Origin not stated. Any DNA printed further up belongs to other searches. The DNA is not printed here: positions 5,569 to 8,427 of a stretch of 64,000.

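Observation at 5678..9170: Orphan ABC-type module with a ~620-aa extracytoplasmic coiled-coil domain inside the LPS transport/biosynthesis locus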

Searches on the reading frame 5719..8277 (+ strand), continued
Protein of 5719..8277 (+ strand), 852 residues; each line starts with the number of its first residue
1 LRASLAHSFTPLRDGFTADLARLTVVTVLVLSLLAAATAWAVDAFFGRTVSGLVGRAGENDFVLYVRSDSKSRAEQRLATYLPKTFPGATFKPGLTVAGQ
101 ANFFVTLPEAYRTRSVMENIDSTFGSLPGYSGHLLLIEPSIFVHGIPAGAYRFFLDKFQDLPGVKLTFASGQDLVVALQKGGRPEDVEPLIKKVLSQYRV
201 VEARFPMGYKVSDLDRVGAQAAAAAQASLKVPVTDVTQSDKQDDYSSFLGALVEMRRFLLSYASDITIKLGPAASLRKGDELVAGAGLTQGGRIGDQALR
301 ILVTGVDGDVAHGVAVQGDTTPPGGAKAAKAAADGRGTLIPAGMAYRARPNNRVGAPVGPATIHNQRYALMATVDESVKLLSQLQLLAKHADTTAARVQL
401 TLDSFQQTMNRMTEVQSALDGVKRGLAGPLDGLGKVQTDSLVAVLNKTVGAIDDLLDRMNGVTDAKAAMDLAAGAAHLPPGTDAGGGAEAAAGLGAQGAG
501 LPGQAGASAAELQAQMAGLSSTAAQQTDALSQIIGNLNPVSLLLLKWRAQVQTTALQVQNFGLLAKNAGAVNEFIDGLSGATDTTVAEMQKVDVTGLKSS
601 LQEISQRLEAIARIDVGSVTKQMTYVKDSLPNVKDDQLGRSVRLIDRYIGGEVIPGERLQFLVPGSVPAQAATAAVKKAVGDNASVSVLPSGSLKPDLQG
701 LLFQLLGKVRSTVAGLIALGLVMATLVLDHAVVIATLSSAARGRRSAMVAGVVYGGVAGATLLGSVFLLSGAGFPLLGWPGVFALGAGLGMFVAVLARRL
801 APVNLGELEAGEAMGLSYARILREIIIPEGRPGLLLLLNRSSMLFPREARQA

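Call 50: find_homologous_proteins(query=A2, max_evalue=0.001)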
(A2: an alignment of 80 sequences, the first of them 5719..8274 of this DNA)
Query A2 (80 sequences) (852 aa, profile of the alignment): 11 proteins with E <= 0.001 among 8000 candidates.
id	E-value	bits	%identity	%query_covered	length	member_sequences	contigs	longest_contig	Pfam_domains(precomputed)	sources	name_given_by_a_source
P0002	6.9e-274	929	59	100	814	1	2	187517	-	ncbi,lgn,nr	ncbi:MAG: hypothetical protein QME79_00360 [Bacillota bacterium]|nr:hypothetical protein [Bacillota 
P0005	2.7e-264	897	58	100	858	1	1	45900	-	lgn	-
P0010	5.1e-263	893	55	99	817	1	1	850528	-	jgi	jgi:hypothetical protein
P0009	1.7e-260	885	55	99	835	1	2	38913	-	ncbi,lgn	ncbi:MAG: hypothetical protein ACM3XZ_08610 [Betaproteobacteria bacterium]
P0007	2.4e-260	884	58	99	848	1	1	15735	-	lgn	-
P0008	2.0e-259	881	56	99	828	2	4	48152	-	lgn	-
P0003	1.1e-258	879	58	99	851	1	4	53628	-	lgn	-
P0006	1.2e-256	872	58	100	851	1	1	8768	-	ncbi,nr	ncbi:MAG TPA: hypothetical protein GXX28_06820 [Firmicutes bacterium]|nr:hypothetical protein [Bacil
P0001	1.3e-253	862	100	100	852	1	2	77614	-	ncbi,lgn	ncbi:MAG: hypothetical protein ACM3RP_04280 [Chitinophagales bacterium]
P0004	1.7e-250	852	58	99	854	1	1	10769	-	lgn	-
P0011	3.0e-134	467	76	65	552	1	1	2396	-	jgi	jgi:hypothetical protein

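Call 51: find_encoding_contigs(protein=P0118, flank=8000, max_places=1)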
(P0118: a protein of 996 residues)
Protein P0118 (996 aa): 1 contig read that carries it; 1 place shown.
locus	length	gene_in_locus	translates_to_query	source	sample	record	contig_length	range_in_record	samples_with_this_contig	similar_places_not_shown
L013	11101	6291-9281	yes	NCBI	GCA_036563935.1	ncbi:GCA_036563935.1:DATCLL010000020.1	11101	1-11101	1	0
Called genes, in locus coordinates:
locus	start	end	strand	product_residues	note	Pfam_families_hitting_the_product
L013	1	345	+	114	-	?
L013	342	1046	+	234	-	-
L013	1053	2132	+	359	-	PF03739:LptF_LptG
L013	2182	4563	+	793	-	-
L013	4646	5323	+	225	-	-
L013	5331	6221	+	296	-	PF03968:LptD_N (faint)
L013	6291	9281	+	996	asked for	PF00005:ABC_tran, PF13304:AAA_21 (faint)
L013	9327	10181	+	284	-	PF03331:LpxC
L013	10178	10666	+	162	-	PF22817:ApeP-like (weak), PF07977:FabA, PF22818:ApeI-like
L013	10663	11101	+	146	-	PF00132:Hexapep (weak), PF25087:GMPPB_C, PF00132:Hexapep (weak)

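Call 52: find_encoding_contigs(protein=P0113, flank=8000, max_places=1)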
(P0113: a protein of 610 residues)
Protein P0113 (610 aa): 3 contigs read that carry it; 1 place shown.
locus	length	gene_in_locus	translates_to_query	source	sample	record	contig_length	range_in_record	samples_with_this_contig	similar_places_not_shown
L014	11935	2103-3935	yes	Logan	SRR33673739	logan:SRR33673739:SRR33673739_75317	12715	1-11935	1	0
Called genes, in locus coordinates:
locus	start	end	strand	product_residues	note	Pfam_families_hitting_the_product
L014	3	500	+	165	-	?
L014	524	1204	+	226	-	PF06835:LptC (weak)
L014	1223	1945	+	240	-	PF03968:LptD_N (faint)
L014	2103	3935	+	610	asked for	-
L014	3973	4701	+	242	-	PF02463:SMC_N (faint), PF00005:ABC_tran, PF13304:AAA_21 (weak)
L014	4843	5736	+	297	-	PF03331:LpxC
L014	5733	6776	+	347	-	PF00483:NTP_transferase, PF12804:NTP_transf_3, PF25084:LbH_EIF2B (weak), PF25087:GMPPB_C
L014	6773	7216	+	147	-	PF22817:ApeP-like (weak), PF07977:FabA, PF22818:ApeI-like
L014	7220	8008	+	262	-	PF25084:LbH_EIF2B (faint), PF25087:GMPPB_C (faint), PF00132:Hexapep (weak), PF13720:Acetyltransf_11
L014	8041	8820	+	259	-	PF17930:LpxI_N, PF06230:LpxI_C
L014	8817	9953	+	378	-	PF02684:LpxB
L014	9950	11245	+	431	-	PF02684:LpxB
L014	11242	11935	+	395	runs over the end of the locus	-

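Call 53: list_cluster_members(proteins=[P0012, P0018, P0024, P0030, P0040, P0064, P0113, P0118, P0122, P0143])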
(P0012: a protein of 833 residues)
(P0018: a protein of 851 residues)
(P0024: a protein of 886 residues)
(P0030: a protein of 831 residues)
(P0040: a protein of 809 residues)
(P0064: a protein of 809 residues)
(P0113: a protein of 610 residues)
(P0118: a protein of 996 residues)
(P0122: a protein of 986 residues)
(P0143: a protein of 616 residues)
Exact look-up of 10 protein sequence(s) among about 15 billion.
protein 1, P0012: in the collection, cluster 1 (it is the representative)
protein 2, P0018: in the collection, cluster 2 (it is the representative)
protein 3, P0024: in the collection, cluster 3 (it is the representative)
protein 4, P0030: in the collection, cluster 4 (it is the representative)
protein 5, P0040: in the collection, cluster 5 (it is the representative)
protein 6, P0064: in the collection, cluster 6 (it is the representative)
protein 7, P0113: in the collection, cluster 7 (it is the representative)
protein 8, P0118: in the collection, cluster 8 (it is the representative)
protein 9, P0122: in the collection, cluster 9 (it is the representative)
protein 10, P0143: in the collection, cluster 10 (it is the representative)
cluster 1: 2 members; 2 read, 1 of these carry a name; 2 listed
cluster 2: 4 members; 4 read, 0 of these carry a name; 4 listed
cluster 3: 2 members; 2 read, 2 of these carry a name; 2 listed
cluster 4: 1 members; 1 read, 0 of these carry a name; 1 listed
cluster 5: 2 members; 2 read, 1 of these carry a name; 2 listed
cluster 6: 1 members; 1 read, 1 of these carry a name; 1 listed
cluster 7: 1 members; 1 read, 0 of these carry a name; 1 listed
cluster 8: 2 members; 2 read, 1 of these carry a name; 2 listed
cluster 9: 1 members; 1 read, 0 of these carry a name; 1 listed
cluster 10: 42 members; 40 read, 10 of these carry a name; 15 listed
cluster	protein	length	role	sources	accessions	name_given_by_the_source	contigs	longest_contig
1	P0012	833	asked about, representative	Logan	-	-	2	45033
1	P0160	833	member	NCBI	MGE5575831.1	MAG: ABC transporter permease [Syntrophothermus sp.]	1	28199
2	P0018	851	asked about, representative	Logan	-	-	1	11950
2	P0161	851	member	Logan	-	-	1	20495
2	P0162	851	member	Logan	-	-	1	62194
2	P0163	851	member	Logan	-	-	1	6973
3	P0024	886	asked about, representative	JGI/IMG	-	hypothetical protein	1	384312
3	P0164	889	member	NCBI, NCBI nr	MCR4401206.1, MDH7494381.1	MAG: hypothetical protein NUW12_00250 [Firmicutes bacterium] | hypothetical protein [Bacillota bacterium]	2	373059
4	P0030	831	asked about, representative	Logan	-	-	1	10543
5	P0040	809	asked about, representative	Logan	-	-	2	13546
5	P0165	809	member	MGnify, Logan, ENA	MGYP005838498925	CR=1 FL=1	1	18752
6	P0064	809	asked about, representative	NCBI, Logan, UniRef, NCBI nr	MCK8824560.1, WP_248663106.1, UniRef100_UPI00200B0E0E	hypothetical protein [Fuchsiella alkaliacetigena] | hypothetical protein n=1 Tax=Fuchsiella alkaliacetigena TaxID=957042 RepID=UPI00200B0E0E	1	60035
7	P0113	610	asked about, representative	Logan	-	-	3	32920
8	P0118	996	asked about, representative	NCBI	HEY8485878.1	MAG TPA: ATP-binding cassette domain-containing protein [Limnochordales bacterium]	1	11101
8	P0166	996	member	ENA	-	-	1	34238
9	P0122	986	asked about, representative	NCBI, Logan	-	-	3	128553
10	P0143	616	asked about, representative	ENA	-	-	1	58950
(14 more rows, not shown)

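Call 54: find_encoding_contigs(protein=P0064, flank=10000, max_places=1)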
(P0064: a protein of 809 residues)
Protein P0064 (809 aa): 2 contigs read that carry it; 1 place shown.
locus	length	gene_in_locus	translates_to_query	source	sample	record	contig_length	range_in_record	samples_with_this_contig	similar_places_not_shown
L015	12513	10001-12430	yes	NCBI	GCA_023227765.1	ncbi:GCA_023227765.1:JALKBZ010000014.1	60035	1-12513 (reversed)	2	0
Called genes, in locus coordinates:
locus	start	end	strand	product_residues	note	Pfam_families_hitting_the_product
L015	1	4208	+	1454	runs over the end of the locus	PF27051:TamB_N, PF04357:TamB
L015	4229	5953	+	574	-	PF07244:POTRA, PF08479:POTRA_2 (weak), PF07244:POTRA, PF01103:Omp85, PF03865:ShlB (weak)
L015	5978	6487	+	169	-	PF03938:OmpH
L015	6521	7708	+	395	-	-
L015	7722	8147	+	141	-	PF03938:OmpH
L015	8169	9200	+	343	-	PF04613:LpxD, PF25084:LbH_EIF2B (faint), PF25087:GMPPB_C (faint), PF00132:Hexapep, PF14602:Hexapep_2 (faint), PF00132:Hexapep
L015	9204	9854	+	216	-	PF06082:YjbH (faint)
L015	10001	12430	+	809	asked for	-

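Call 66: search_protein_families(library=pfam, proteins=[P0118, P0119, P0122, P0124, P0132, P0147, P0015, P0019, P0024], max_evalue=0.001)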
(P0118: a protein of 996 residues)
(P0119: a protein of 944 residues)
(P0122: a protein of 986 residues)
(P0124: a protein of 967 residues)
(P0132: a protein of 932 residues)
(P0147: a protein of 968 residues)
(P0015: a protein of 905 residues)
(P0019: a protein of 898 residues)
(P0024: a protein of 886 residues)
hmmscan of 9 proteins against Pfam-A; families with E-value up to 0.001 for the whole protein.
P0118 (996 aa): 2 families
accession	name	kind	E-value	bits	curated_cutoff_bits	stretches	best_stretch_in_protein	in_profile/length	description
PF00005.33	ABC_tran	-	1.6e-35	123.1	25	1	772-919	2-137/137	ABC transporter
PF13304.12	AAA_21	-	4.9e-07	30.5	27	0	904-950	251-299/304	AAA domain, putative AbiEii toxin, Type IV TA system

P0119 (944 aa): 5 families
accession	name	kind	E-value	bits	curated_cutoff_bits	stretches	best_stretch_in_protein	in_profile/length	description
PF00005.33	ABC_tran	-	2.3e-37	129.1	25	1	719-867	1-137/137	ABC transporter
PF13304.12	AAA_21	-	1e-09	39.4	27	1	847-900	246-301/304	AAA domain, putative AbiEii toxin, Type IV TA system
PF13191.12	AAA_16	-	8.2e-06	26.9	32.6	1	725-890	18-129/167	AAA ATPase domain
PF05729.18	NACHT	-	0.00032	21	26.7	0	731-749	2-20/167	NACHT domain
PF03193.22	RsgA_GTPase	-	0.00091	19.5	30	0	728-759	105-136/174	RsgA GTPase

P0122 (986 aa): 2 families
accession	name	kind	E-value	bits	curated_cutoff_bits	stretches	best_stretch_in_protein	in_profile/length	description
PF00005.33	ABC_tran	-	1.7e-33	116.5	25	1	761-909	1-137/137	ABC transporter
PF13304.12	AAA_21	-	5e-08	33.8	27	1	899-940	256-299/304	AAA domain, putative AbiEii toxin, Type IV TA system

P0124 (967 aa): 3 families
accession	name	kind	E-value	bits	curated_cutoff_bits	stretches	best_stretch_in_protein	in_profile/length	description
PF00005.33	ABC_tran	-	1.9e-36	126.2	25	1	742-890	1-137/137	ABC transporter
PF13304.12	AAA_21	-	3.9e-10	40.7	27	1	858-923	234-301/304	AAA domain, putative AbiEii toxin, Type IV TA system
PF13191.12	AAA_16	-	6.9e-05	23.8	32.6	1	748-912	20-128/167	AAA ATPase domain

P0132 (932 aa): 3 families
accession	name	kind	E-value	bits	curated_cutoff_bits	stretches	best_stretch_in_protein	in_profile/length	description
PF00005.33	ABC_tran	-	3.4e-29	102.6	25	1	723-855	1-137/137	ABC transporter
PF13304.12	AAA_21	-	1.4e-08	35.6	27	1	836-888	248-301/304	AAA domain, putative AbiEii toxin, Type IV TA system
PF13191.12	AAA_16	-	1.6e-05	25.9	32.6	1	730-878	19-129/167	AAA ATPase domain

P0147 (968 aa): 2 families
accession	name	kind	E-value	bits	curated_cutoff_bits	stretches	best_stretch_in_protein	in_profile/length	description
PF00005.33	ABC_tran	-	7.5e-33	114.5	25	1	743-891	1-137/137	ABC transporter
PF13304.12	AAA_21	-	3.9e-09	37.4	27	1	869-921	243-298/304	AAA domain, putative AbiEii toxin, Type IV TA system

P0015 (905 aa): 0 families

P0019 (898 aa): 0 families

P0024 (886 aa): 0 families

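Call 82: list_cluster_members(proteins=[P0041, P0054, P0056, P0065, P0066, P0068, P0070, P0073, P0087, P0096])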
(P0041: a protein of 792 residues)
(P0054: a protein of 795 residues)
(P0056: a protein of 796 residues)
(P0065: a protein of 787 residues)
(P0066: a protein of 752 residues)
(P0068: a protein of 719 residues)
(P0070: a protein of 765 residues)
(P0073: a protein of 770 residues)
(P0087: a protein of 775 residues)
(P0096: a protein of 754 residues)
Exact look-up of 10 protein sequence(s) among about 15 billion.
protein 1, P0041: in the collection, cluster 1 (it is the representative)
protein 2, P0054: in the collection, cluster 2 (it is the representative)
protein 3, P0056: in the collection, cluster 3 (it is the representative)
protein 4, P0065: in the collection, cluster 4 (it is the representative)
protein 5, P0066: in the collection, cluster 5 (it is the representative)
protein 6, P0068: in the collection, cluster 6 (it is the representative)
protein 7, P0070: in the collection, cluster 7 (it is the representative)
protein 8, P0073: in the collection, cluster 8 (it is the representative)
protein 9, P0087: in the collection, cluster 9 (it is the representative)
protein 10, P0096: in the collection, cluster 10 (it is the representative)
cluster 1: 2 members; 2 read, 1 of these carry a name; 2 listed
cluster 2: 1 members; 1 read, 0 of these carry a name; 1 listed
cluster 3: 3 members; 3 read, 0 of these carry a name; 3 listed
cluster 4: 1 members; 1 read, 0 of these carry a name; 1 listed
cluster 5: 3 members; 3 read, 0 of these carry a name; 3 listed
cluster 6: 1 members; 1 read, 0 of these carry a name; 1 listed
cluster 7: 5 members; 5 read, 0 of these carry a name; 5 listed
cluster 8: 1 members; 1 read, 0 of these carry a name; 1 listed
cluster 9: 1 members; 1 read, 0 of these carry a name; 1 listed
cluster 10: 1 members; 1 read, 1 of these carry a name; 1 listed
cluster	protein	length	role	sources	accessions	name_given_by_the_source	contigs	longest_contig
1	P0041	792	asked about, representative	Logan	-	-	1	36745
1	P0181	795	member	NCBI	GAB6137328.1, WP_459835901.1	hypothetical protein [Halanaerobaculum tunisiense]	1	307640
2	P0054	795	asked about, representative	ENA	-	-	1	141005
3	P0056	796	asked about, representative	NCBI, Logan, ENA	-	-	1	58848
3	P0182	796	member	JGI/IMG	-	-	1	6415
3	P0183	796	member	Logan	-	-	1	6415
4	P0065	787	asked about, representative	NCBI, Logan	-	-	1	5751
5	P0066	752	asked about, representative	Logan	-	-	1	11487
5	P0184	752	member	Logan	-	-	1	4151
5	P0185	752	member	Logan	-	-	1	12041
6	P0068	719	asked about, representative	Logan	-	-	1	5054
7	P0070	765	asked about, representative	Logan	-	-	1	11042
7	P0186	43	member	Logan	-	-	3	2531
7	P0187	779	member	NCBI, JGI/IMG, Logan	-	-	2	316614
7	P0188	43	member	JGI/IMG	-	-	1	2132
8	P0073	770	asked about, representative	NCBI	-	-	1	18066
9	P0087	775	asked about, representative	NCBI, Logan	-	-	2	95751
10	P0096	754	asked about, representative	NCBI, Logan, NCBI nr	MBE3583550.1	MAG: hypothetical protein IMX01_05490 [Limnochordaceae bacterium] | hypothetical protein [Limnochordaceae bacterium]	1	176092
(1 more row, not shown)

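Call 83: find_encoding_contigs(protein=P0181, flank=10000, max_places=1)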
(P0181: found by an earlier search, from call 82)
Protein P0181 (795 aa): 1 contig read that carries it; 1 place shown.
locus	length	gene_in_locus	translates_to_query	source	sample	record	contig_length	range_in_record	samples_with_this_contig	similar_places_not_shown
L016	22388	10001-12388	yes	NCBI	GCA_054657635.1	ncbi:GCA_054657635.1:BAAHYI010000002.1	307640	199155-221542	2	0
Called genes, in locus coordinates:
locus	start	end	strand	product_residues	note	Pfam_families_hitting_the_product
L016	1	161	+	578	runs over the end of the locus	PF07244:POTRA, PF08479:POTRA_2 (weak), PF07244:POTRA, PF01103:Omp85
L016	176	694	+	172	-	PF03938:OmpH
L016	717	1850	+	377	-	-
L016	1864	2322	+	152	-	PF03938:OmpH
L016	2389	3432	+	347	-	PF04613:LpxD, PF25084:LbH_EIF2B (weak), PF25087:GMPPB_C (faint), PF00132:Hexapep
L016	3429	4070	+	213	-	-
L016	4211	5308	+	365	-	PF03739:LptF_LptG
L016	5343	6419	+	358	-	PF03739:LptF_LptG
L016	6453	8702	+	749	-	-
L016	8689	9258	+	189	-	PF06835:LptC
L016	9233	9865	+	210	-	PF06835:LptC (faint), PF13100:OstA_2 (weak), PF03968:LptD_N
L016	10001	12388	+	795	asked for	-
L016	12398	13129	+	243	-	PF02463:SMC_N (faint), PF00005:ABC_tran, PF13304:AAA_21 (weak)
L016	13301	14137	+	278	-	PF03331:LpxC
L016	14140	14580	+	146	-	PF22817:ApeP-like (weak), PF07977:FabA, PF22818:ApeI-like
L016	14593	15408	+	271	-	PF25084:LbH_EIF2B (faint), PF25087:GMPPB_C (weak), PF00132:Hexapep, PF13720:Acetyltransf_11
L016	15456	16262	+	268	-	PF17930:LpxI_N, PF06230:LpxI_C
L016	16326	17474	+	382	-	PF02684:LpxB, PF02350:Epimerase_2 (faint)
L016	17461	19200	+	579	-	PF00664:ABC_membrane, PF00005:ABC_tran, PF02463:SMC_N (weak)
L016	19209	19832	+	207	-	PF04028:DUF374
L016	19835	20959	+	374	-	PF02606:LpxK, PF02492:cobW (faint)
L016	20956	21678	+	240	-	PF02348:CTP_transf_3, PF12804:NTP_transf_3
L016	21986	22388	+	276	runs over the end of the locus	PF00793:DAHP_synth_1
